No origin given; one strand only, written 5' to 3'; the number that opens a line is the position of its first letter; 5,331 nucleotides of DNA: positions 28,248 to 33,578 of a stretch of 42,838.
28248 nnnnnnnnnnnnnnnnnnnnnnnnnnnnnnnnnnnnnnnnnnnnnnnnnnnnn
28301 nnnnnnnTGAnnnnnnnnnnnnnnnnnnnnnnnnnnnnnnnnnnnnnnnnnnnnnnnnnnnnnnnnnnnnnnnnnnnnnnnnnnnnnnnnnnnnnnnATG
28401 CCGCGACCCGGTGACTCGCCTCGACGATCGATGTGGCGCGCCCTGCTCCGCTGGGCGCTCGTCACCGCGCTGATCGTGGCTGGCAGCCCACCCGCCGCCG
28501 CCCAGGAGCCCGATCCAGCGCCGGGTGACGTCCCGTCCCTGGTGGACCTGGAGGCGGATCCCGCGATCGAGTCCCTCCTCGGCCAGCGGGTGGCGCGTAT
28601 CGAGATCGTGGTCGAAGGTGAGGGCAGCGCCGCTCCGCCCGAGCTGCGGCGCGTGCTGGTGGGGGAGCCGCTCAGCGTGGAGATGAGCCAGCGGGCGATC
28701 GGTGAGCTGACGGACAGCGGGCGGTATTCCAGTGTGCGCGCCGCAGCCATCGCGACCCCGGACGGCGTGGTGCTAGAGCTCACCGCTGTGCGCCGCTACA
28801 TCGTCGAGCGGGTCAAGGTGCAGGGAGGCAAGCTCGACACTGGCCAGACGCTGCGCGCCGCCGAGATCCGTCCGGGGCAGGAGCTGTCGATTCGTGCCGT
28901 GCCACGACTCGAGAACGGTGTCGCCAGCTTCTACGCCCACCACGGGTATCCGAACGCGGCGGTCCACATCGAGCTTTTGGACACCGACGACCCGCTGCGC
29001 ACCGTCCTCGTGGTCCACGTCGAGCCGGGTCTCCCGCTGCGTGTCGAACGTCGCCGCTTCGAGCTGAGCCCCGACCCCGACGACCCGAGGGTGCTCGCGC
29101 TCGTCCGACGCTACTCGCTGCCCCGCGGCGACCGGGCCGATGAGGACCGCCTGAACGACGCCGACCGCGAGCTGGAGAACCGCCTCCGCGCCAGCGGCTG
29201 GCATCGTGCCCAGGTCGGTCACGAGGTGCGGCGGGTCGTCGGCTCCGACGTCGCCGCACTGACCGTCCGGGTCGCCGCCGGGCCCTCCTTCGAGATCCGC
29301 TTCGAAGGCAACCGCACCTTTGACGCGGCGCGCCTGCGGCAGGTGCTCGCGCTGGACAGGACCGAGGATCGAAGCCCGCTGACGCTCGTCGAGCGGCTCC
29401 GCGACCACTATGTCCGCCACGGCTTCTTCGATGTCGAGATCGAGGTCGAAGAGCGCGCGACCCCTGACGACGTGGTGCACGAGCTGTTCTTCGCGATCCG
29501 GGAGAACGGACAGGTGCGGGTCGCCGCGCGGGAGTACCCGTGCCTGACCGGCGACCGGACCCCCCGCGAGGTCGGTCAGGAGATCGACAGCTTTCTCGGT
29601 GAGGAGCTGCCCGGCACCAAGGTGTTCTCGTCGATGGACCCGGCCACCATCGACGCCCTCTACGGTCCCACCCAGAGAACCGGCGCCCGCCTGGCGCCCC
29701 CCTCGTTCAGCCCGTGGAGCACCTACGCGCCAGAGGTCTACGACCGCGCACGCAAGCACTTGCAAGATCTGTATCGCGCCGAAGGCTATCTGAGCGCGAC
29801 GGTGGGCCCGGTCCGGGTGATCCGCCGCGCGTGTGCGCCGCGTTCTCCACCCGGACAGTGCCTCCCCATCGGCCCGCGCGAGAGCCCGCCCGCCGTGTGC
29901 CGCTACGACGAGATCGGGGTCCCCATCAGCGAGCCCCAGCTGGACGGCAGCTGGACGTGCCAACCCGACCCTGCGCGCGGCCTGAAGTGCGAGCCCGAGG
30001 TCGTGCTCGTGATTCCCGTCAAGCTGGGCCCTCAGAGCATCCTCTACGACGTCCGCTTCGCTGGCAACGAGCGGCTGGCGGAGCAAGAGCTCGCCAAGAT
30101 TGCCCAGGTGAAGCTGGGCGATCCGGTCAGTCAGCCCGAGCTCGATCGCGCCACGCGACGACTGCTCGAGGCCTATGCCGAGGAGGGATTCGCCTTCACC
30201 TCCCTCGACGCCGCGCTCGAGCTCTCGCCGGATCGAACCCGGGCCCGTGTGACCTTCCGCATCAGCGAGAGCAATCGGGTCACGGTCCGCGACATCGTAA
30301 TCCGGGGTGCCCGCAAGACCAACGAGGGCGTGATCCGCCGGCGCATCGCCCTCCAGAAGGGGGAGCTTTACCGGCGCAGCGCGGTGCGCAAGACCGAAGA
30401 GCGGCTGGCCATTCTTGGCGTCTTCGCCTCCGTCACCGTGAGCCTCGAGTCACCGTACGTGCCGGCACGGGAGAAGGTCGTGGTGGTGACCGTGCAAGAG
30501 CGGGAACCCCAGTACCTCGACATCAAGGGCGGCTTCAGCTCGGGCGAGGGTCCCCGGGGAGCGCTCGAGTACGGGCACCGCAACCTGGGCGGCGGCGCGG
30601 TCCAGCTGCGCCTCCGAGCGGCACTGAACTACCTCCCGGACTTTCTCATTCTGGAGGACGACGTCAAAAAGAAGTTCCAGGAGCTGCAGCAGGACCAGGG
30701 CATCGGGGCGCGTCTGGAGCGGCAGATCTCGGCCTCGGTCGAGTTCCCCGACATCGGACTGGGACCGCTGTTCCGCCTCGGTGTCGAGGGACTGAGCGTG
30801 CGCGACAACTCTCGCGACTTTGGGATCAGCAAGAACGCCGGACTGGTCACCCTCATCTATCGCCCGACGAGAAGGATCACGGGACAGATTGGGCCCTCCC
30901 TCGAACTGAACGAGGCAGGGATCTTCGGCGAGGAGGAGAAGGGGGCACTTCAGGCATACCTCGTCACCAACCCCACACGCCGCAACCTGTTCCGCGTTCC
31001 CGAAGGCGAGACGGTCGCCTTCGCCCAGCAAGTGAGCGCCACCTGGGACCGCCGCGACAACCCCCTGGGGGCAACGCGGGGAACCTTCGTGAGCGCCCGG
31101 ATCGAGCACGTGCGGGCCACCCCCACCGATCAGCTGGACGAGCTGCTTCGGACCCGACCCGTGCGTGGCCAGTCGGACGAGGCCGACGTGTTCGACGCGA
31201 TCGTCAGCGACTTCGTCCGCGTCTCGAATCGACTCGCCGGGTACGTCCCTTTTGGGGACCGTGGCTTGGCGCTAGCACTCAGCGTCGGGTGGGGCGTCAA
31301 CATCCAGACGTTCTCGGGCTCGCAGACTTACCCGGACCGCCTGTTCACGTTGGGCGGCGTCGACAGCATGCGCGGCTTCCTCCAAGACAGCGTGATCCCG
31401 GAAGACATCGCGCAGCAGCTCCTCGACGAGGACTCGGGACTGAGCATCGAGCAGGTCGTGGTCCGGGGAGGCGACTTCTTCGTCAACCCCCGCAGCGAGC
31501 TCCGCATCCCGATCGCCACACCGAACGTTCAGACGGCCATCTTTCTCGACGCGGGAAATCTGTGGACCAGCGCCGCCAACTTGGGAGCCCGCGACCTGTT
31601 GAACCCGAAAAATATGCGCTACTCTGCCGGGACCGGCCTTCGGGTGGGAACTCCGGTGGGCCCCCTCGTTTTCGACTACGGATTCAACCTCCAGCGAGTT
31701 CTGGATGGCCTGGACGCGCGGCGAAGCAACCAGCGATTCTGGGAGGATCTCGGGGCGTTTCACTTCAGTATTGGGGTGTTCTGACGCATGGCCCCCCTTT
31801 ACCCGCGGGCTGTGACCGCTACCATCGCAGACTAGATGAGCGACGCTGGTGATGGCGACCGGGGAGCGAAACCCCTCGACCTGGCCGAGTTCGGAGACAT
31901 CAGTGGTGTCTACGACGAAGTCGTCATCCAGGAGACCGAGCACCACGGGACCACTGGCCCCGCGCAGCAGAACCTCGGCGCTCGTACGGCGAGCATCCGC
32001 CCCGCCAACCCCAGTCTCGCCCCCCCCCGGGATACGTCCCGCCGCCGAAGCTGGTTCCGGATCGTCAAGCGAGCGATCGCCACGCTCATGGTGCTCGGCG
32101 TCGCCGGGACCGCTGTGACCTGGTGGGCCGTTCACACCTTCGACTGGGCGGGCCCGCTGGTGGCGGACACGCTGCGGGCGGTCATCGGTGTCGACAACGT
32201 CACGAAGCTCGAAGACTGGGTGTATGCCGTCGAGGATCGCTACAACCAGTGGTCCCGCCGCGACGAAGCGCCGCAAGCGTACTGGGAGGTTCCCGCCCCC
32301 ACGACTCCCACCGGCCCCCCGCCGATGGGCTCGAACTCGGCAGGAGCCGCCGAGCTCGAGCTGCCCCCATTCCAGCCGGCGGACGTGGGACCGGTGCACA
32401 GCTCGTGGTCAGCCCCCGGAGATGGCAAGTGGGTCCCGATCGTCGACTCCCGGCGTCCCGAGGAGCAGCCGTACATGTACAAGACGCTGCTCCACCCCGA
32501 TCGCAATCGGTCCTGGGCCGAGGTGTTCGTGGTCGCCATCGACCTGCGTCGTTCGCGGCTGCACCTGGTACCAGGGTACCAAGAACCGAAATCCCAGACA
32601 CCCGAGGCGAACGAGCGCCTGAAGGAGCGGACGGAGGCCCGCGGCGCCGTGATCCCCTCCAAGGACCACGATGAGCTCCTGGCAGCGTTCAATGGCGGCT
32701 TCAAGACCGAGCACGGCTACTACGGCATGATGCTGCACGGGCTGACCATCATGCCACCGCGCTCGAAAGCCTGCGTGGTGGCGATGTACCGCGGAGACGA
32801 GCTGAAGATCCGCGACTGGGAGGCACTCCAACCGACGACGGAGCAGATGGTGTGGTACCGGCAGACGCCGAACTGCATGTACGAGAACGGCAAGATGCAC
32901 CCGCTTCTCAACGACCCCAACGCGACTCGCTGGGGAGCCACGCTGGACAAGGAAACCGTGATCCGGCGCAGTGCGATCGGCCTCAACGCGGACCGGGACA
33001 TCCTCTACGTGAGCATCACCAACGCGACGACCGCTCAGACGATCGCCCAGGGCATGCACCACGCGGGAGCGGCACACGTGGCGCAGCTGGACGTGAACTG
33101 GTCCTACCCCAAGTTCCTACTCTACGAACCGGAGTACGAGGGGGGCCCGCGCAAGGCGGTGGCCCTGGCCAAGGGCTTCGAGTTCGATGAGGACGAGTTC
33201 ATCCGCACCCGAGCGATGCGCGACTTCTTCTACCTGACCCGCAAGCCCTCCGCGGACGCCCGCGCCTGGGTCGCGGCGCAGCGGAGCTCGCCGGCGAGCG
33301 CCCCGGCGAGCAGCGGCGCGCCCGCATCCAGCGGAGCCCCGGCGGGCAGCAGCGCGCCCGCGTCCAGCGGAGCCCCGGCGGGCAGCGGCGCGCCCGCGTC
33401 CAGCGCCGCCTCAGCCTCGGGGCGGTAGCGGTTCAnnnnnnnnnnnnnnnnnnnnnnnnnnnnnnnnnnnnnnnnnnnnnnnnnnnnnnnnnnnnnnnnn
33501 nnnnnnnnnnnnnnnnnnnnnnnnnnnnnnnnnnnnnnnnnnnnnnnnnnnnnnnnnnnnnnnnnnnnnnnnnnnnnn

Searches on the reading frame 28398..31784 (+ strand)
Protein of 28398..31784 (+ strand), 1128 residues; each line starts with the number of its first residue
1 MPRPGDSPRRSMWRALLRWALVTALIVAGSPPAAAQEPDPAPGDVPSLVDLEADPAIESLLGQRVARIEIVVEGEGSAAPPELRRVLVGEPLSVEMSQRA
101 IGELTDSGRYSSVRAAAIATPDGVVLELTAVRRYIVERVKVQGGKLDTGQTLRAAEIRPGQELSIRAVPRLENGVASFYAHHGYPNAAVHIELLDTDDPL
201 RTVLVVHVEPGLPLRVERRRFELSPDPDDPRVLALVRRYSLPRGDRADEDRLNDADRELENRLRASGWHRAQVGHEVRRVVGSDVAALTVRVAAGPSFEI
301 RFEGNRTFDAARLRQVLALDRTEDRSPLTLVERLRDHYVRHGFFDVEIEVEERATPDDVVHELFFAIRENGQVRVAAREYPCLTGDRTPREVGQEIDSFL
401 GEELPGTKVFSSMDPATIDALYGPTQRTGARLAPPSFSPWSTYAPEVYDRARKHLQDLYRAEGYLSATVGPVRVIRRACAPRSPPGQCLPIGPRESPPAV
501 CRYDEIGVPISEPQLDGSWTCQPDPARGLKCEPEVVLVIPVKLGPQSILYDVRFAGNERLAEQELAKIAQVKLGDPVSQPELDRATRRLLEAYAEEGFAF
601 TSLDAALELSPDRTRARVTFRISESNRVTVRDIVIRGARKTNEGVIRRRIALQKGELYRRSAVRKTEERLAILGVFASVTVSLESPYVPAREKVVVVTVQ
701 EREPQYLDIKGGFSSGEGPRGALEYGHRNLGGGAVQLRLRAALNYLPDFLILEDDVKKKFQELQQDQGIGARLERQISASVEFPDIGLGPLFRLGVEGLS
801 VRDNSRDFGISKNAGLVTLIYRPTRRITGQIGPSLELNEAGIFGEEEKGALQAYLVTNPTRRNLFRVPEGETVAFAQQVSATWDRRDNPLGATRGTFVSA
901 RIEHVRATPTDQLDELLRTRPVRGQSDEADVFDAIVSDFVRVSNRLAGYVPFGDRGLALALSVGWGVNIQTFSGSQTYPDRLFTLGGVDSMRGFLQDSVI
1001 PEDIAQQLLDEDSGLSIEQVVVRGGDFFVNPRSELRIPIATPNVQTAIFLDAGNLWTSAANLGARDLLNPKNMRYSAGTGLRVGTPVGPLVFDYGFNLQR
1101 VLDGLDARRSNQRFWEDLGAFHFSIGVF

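Call 7: search_protein_families(library=pfam, proteins=[window:28398-31784:+], max_evalue=0.01)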
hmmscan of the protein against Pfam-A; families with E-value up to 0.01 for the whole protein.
window:28398-31784:+ (1128 aa): 4 families
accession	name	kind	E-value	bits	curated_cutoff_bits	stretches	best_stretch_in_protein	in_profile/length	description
PF07244.20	POTRA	-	5.9e-44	149.1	21.3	4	551-624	5-78/79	Surface antigen variable number repeat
PF01103.29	Omp85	-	7e-29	101.8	24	1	870-1126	110-322/325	Omp85 superfamily domain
PF08479.16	POTRA_2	-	8.1e-13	48.5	24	1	551-601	5-55/76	POTRA domain, ShlB-type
PF08478.15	POTRA_1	-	0.00053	20.7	23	0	629-686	2-59/69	POTRA domain, FtsQ-type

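Call 8: search_protein_families(library=ncbifam, proteins=[window:28398-31784:+], max_evalue=0.01)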
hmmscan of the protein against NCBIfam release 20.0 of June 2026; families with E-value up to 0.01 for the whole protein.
window:28398-31784:+ (1128 aa): 7 families
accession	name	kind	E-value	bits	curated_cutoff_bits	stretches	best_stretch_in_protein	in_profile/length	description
TIGR03303.1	OM_YaeT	equivalog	4.1e-66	223.8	297.15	4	534-903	228-562/741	outer membrane protein assembly factor BamA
NF008287.0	PRK11067.1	subfamily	1.3e-24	86.6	1181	2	536-714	255-433/802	outer membrane protein assembly factor BamA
NF052279.1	lipo_TamL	exception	1.7e-19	69.7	400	2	925-1126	547-744/747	translocation and assembly module lipoprotein TamL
NF047950.2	ATportTamA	equivalog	2e-19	69.6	625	2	540-725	89-279/569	autotransporter assembly complex protein TamA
NF058613.1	OMPAssmBamADein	equivalog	3.3e-09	35.3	1050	1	551-734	335-514/857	outer membrane protein assembly factor BamA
TIGR00992.1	3a0901s03IAP75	subfamily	1.7e-07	29.9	1163.25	1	568-738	210-395/718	IAP75 family chloroplast envelope protein translocase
NF047779.1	Omp85_fam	subfamily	0.00024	20.7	200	0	1044-1084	361-395/423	Omp85 family outer membrane protein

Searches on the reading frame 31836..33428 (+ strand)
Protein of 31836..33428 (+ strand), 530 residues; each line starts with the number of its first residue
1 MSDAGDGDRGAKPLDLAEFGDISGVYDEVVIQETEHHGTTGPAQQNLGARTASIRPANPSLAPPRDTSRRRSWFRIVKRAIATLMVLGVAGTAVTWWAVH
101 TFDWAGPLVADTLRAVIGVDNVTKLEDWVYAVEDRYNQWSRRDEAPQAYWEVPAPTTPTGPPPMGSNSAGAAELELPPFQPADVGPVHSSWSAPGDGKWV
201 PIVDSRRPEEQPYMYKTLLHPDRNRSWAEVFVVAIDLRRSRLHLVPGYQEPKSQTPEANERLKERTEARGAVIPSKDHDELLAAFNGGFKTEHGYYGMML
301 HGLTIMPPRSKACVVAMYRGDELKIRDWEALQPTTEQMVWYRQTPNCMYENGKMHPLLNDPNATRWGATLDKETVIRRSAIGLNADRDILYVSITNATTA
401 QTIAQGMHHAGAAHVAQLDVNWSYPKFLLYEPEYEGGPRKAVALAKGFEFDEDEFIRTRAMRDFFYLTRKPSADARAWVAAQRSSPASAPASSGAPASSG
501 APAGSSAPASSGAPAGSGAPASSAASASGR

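Call 7: search_protein_families(library=pfam, proteins=[window:31836-33428:+], max_evalue=0.01)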
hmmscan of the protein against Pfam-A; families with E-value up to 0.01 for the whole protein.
window:31836-33428:+ (530 aa): 1 family
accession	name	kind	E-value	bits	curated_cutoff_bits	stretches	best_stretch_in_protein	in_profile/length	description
PF09992.14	NAGPA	-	0.00025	21.8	25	1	282-419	4-137/169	Phosphodiester glycosidase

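Call 8: search_protein_families(library=ncbifam, proteins=[window:31836-33428:+], max_evalue=0.01)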
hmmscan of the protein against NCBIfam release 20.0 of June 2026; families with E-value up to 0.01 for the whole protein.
window:31836-33428:+ (530 aa): 0 families

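Call 75: search_solved_structures(query=window:31836-33428:+, max_evalue=1)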
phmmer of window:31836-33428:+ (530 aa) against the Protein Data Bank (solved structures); distinct sequences matched with E-value up to 1: 7.
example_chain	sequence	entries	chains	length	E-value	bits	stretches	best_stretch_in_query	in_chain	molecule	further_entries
8v9z_A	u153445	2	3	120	0.084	14.7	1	336-403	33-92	JGFN4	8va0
11cu_A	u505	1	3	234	0.22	13.3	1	448-521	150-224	ZnO48_baseKO_ES_Complex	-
6ccj_A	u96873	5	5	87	0.35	12.7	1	36-99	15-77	virus matrix protein | virus matrix protein (M-domain) | Matrix protein p19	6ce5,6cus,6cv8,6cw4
1a6s_A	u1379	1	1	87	0.35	12.6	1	36-99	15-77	GAG POLYPROTEIN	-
8v9w_A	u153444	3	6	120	0.42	12.4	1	336-403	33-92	JGFN4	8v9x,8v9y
5kza_A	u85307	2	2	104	0.52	12.1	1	36-99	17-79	virus matrix protein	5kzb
2eol_A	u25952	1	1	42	0.53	12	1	6-43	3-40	Zinc finger protein 268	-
